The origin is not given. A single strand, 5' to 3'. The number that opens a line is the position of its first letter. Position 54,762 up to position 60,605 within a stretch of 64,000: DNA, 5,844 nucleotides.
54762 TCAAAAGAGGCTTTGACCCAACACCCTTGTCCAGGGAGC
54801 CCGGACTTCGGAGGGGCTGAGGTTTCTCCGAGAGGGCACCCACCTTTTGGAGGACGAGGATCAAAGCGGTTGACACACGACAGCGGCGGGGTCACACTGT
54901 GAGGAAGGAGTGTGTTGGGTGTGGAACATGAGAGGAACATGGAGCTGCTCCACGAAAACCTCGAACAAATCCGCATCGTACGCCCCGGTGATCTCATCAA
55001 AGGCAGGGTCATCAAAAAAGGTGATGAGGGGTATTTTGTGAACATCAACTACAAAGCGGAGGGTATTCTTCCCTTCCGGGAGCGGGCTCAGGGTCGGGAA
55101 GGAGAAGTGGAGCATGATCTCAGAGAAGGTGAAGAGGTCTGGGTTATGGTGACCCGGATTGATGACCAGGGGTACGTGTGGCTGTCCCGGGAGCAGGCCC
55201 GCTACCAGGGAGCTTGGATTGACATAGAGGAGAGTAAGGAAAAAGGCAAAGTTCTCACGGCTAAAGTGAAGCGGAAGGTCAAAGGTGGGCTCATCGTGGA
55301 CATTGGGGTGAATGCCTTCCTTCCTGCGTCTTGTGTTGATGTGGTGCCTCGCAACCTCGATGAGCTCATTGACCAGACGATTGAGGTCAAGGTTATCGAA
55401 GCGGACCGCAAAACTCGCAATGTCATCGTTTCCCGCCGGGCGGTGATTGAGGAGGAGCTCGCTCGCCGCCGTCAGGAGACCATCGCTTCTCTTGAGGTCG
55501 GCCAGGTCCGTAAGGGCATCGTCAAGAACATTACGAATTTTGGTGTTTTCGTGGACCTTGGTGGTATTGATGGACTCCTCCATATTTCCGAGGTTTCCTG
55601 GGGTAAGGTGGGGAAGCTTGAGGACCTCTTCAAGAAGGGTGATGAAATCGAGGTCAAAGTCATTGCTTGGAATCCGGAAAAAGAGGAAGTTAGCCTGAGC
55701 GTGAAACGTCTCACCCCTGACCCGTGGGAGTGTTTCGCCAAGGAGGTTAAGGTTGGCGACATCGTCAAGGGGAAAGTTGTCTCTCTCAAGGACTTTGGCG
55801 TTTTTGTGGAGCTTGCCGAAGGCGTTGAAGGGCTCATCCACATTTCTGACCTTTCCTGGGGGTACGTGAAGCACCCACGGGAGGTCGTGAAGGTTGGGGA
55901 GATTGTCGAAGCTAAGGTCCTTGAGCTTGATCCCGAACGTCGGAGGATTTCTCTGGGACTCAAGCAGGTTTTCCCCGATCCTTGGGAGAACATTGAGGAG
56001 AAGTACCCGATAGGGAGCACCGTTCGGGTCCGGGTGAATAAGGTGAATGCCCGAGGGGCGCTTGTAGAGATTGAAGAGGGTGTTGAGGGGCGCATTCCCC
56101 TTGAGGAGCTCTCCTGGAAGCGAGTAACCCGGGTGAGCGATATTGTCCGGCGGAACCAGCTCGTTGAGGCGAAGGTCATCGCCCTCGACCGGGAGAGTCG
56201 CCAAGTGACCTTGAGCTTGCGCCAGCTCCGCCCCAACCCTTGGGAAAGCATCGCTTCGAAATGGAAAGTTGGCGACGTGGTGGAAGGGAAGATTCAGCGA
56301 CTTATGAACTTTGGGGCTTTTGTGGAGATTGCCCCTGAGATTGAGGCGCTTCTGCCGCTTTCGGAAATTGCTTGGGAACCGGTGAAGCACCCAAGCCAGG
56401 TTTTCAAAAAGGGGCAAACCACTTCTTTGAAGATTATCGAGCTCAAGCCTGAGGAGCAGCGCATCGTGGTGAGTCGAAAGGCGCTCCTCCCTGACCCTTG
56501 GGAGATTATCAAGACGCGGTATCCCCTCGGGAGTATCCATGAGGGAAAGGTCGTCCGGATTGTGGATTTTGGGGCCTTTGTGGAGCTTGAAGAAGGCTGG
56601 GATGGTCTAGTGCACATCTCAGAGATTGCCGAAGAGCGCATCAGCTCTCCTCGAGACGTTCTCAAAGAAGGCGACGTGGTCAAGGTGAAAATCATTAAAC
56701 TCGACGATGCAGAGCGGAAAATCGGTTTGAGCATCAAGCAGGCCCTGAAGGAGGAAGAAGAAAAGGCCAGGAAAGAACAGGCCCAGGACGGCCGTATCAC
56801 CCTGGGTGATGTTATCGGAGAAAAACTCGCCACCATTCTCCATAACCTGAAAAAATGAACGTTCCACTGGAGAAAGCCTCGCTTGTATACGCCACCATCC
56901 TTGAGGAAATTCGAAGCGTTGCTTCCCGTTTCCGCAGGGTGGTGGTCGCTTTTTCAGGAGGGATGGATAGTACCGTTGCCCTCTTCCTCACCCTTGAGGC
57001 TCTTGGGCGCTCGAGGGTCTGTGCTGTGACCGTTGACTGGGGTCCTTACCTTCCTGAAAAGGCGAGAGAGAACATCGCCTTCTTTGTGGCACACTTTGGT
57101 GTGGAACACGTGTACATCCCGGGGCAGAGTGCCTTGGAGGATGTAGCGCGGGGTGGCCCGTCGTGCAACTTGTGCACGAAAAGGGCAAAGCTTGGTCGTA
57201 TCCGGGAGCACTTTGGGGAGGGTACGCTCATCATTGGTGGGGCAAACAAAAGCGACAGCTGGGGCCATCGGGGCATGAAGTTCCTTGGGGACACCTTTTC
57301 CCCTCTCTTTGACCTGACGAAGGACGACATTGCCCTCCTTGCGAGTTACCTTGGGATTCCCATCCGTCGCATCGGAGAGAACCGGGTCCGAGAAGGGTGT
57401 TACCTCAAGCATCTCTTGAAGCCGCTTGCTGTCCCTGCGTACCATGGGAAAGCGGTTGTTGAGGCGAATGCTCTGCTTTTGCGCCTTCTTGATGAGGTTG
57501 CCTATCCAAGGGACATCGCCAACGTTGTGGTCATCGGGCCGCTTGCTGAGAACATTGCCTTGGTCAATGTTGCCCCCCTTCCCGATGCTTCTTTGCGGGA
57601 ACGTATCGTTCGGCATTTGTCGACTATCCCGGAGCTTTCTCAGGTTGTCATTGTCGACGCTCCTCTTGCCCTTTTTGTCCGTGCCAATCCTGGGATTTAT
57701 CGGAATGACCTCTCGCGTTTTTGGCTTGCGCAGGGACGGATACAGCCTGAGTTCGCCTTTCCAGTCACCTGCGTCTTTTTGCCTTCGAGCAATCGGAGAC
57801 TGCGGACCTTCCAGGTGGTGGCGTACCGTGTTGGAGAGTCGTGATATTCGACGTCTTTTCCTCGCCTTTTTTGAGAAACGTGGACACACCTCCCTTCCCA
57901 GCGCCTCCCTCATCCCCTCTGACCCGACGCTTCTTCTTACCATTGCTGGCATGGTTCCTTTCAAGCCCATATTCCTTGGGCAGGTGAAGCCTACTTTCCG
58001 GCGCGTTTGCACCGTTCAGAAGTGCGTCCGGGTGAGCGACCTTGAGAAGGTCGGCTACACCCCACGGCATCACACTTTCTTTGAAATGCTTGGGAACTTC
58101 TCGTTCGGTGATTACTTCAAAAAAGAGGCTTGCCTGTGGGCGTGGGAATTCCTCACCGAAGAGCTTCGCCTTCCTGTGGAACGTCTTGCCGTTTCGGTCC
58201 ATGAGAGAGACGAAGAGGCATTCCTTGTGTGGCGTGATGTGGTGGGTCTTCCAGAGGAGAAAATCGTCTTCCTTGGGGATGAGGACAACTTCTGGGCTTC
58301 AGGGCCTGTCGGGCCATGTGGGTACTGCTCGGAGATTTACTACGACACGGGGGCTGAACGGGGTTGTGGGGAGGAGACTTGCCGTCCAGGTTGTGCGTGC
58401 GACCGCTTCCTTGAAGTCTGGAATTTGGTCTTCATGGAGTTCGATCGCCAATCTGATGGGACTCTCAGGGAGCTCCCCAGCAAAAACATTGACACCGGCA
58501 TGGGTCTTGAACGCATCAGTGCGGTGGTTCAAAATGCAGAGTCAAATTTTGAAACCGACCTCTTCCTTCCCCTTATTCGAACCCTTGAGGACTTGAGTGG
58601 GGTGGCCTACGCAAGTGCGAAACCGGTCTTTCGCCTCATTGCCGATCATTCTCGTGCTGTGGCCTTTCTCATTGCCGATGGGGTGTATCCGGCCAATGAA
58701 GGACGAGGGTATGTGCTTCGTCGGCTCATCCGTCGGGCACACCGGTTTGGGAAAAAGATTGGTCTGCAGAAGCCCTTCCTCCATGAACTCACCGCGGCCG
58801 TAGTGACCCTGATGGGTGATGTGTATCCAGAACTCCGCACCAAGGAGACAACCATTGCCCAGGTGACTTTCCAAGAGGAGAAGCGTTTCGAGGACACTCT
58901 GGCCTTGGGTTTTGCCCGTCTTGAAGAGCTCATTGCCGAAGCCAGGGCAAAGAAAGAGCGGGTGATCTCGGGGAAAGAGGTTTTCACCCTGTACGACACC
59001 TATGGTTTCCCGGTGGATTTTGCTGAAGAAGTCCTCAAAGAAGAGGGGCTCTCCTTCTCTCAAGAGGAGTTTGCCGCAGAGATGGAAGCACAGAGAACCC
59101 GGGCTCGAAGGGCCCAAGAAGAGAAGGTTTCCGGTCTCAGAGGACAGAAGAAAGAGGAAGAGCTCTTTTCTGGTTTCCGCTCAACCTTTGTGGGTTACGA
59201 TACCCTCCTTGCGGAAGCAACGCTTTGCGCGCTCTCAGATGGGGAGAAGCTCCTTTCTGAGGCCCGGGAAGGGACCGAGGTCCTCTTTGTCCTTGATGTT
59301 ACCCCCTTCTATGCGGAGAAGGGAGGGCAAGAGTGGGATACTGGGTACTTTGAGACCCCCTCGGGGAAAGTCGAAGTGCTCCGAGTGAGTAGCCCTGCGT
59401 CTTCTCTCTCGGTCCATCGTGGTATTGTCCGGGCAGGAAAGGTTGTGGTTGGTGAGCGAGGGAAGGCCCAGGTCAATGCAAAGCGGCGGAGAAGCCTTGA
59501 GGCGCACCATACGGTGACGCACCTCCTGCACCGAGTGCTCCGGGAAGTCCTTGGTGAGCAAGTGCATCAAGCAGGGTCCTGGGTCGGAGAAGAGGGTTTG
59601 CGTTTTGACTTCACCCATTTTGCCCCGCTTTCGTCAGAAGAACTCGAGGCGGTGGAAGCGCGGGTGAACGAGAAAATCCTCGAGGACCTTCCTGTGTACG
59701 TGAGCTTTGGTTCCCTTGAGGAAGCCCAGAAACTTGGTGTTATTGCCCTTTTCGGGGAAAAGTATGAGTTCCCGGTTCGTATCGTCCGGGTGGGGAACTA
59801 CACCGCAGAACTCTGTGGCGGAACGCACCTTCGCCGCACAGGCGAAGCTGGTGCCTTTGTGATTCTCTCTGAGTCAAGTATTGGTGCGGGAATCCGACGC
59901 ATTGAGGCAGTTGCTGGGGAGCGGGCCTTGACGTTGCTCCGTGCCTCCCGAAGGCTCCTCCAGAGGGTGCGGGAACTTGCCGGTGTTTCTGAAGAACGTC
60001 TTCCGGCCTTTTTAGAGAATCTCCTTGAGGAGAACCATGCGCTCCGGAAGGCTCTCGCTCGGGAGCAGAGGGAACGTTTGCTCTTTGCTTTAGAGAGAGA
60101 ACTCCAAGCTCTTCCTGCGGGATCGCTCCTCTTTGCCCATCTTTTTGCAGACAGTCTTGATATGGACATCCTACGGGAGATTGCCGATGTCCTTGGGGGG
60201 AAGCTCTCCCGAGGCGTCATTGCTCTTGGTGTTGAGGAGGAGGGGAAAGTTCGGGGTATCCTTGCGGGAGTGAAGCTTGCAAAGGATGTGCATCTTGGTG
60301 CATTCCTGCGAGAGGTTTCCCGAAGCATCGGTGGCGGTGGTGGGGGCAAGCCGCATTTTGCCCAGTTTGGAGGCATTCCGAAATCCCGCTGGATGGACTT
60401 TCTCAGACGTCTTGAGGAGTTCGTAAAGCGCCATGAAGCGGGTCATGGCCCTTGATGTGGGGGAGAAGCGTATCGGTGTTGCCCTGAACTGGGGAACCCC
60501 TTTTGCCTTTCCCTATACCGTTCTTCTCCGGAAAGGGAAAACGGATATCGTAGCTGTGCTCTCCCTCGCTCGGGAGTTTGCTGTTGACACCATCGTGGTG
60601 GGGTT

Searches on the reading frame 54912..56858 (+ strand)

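Call 10: search_protein_families(library=pfam, proteins=[window:54912-56858:+], max_evalue=0.0001)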
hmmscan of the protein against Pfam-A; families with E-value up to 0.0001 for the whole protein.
window:54912-56858:+ (648 aa): 6 families
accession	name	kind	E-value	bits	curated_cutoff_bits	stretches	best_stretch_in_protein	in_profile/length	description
PF00575.29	S1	-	3.2e-115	377.1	22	7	279-351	2-74/74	S1 RNA binding domain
PF23459.1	S1_RRP5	-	5.8e-36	123.3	27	2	368-436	4-72/72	RRP5 S1 domain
PF13509.12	S1_2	-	8.3e-20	71.1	21.8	0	539-575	1-37/61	S1 domain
PF21710.3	Spt6_S1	-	6.2e-19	68.5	27.5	1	366-438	15-88/91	Spt6, S1/OB domain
PF24685.1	OB_RRP5_4th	-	3.2e-14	53.2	31.5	0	540-598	9-72/92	RRP5 OB-fold domain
PF17092.11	PCB_OB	-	9.3e-06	26.8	27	0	367-420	31-95/111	Penicillin-binding protein OB-like domain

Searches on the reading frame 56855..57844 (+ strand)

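Call 10: search_protein_families(library=pfam, proteins=[window:56855-57844:+], max_evalue=0.0001)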
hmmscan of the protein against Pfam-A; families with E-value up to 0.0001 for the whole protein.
window:56855-57844:+ (329 aa): 2 families
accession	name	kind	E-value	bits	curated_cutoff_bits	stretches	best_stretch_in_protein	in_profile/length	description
PF02540.23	NAD_synthase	-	1.4e-08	34.7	21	1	24-171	16-171/242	NAD synthase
PF06508.19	QueC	-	9e-07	29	22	1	29-88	2-58/210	Queuosine biosynthesis protein QueC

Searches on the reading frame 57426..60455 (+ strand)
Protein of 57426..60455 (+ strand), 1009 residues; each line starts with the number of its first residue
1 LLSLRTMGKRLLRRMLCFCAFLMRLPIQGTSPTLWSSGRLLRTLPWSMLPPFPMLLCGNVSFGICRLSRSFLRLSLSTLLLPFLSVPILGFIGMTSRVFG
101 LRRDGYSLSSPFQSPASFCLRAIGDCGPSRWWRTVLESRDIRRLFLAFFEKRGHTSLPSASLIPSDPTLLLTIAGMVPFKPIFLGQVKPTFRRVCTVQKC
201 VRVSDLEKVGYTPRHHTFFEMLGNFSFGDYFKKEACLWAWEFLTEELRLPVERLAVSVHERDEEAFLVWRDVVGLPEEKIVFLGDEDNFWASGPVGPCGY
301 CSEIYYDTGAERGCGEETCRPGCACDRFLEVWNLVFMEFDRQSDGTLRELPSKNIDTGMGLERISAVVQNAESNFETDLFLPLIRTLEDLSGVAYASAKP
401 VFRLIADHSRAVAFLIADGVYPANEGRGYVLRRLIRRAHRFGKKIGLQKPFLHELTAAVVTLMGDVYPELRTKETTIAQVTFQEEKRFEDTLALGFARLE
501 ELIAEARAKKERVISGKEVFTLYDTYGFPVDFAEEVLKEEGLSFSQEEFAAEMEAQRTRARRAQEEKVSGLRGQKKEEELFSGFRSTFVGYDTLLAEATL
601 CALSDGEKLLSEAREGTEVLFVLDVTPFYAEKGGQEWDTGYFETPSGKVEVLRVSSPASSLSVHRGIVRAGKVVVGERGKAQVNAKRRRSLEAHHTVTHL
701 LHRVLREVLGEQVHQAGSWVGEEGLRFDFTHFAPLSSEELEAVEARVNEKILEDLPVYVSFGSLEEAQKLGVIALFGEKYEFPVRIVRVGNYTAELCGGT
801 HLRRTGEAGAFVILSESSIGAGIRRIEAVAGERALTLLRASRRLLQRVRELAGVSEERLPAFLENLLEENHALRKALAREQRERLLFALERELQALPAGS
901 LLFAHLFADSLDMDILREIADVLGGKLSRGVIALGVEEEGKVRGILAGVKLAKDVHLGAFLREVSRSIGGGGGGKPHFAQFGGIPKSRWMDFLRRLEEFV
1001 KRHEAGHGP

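Call 10: search_protein_families(library=pfam, proteins=[window:57426-60455:+], max_evalue=0.0001)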
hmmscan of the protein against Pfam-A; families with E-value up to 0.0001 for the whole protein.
window:57426-60455:+ (1009 aa): 3 families
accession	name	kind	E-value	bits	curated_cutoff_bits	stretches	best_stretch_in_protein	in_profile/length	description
PF01411.24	tRNA-synt_2c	-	1.5e-193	644.7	30.3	1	140-686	1-551/552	tRNA synthetases class II (A)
PF07973.19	tRNA_SAD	-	5.9e-17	61.8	24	1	784-827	1-44/44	Threonyl and Alanyl tRNA synthetase second additional domain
PF02272.25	DHHA1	-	2e-14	54.3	25.9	1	907-1001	8-101/102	DHHA1 domain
